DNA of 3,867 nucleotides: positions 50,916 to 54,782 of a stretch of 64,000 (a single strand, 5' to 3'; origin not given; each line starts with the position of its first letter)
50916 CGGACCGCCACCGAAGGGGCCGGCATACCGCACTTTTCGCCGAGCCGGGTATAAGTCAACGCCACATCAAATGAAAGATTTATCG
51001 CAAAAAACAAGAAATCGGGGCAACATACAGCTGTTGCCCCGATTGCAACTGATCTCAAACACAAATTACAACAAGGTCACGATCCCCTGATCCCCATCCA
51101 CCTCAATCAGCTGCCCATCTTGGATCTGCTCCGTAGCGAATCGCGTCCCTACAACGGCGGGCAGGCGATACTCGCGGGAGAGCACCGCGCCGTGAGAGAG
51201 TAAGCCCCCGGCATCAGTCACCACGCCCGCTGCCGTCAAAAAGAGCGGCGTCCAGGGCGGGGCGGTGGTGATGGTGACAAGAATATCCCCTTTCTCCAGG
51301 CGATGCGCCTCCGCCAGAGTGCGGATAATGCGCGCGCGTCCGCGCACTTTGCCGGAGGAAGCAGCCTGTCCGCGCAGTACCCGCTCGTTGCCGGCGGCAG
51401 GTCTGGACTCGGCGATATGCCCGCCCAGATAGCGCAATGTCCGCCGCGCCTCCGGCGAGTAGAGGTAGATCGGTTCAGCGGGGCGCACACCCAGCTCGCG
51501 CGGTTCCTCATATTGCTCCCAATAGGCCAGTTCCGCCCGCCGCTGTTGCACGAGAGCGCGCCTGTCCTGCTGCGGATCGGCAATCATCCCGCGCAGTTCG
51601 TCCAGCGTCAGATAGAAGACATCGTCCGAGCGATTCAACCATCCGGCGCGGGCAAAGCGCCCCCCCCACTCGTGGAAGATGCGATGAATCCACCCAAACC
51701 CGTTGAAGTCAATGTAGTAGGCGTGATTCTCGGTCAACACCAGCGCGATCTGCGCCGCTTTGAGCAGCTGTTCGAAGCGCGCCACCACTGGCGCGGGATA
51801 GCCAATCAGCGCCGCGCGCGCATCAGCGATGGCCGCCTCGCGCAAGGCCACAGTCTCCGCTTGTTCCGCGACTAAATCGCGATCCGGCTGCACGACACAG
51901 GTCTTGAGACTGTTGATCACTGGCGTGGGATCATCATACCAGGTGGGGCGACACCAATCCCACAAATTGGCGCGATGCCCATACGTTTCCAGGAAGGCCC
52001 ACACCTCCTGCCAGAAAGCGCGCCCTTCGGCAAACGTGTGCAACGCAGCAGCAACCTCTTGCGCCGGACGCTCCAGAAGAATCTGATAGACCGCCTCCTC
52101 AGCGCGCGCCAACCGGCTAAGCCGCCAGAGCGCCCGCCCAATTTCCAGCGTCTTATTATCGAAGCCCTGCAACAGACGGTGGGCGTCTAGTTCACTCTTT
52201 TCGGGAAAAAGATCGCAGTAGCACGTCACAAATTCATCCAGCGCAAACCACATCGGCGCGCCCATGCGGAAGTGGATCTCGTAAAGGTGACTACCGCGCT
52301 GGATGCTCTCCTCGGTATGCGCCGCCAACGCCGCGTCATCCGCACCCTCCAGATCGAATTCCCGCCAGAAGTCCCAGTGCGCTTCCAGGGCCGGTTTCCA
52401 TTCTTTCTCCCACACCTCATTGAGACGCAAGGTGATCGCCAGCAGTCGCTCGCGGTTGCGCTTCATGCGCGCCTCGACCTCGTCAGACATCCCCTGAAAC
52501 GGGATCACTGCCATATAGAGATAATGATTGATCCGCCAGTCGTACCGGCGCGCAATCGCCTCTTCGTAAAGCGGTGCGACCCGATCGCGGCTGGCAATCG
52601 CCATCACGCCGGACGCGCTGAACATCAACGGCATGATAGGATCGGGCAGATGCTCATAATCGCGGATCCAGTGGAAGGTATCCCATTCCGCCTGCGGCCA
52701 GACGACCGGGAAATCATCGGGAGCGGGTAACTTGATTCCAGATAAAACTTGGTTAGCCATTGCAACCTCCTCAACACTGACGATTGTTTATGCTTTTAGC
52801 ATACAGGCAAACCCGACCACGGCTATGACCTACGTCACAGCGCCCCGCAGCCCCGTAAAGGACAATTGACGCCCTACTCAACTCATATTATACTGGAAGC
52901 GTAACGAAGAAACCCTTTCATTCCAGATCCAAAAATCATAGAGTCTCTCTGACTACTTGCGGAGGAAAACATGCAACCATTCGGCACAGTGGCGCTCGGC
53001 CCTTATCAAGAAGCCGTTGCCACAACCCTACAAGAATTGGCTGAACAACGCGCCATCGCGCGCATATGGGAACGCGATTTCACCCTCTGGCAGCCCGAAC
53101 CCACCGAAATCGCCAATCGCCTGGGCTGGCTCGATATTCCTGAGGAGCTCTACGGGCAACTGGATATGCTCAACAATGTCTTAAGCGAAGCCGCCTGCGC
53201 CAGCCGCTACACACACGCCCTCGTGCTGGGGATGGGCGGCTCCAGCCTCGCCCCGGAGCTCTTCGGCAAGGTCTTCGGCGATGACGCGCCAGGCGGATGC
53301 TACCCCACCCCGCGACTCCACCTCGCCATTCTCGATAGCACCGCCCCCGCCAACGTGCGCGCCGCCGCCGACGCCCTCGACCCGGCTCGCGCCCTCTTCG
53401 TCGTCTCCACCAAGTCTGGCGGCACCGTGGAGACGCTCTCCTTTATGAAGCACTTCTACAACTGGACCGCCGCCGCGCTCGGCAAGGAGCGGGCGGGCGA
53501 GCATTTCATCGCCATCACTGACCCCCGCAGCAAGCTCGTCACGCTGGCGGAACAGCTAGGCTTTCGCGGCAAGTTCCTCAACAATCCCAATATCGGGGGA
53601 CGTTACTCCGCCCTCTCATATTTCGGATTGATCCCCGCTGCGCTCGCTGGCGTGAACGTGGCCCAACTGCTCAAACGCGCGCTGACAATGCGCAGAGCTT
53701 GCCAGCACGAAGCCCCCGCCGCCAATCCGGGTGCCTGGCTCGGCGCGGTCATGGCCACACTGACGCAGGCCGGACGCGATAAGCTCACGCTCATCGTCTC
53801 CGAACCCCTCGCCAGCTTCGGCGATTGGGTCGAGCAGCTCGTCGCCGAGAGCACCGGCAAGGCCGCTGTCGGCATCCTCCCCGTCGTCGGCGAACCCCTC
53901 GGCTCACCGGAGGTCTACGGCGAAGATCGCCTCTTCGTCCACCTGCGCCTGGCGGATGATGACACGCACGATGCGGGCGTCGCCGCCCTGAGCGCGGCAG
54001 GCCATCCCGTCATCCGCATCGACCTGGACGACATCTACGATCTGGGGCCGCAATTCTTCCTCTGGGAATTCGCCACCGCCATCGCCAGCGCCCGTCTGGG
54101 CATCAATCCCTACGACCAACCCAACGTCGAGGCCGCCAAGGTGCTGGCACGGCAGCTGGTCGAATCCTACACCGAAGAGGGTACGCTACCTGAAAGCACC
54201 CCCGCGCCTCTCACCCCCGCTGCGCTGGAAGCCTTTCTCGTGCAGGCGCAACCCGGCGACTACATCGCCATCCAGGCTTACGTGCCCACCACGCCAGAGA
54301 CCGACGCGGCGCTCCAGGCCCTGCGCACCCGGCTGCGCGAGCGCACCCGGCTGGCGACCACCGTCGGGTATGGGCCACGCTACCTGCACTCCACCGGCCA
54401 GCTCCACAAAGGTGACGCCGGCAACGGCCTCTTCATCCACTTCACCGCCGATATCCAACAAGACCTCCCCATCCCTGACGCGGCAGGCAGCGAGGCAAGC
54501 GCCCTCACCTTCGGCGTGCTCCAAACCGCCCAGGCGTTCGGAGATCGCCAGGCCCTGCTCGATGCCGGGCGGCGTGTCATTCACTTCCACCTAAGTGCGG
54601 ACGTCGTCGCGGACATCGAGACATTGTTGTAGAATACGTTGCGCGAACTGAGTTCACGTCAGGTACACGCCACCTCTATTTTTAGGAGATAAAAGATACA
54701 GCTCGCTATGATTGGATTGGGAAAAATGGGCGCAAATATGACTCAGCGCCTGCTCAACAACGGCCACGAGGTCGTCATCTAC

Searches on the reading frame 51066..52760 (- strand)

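Call 46: search_protein_families(library=pfam, proteins=[window:51066-52760:-], max_evalue=0.000001)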
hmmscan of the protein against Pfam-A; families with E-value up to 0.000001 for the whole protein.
window:51066-52760:- (564 aa): 1 family
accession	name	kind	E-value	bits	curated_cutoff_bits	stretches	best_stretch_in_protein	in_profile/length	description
PF00391.29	PEP-utilizers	-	1e-21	76.7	23.1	1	489-559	2-72/72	PEP-utilising enzyme, mobile domain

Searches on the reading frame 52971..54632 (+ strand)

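Call 46: search_protein_families(library=pfam, proteins=[window:52971-54632:+], max_evalue=0.000001)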
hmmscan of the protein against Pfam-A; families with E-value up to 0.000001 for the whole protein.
window:52971-54632:+ (553 aa): 1 family
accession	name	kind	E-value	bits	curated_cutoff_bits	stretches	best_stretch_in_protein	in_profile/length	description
PF00342.24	PGI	-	1.3e-14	54.2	22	1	80-298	96-309/486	Phosphoglucose isomerase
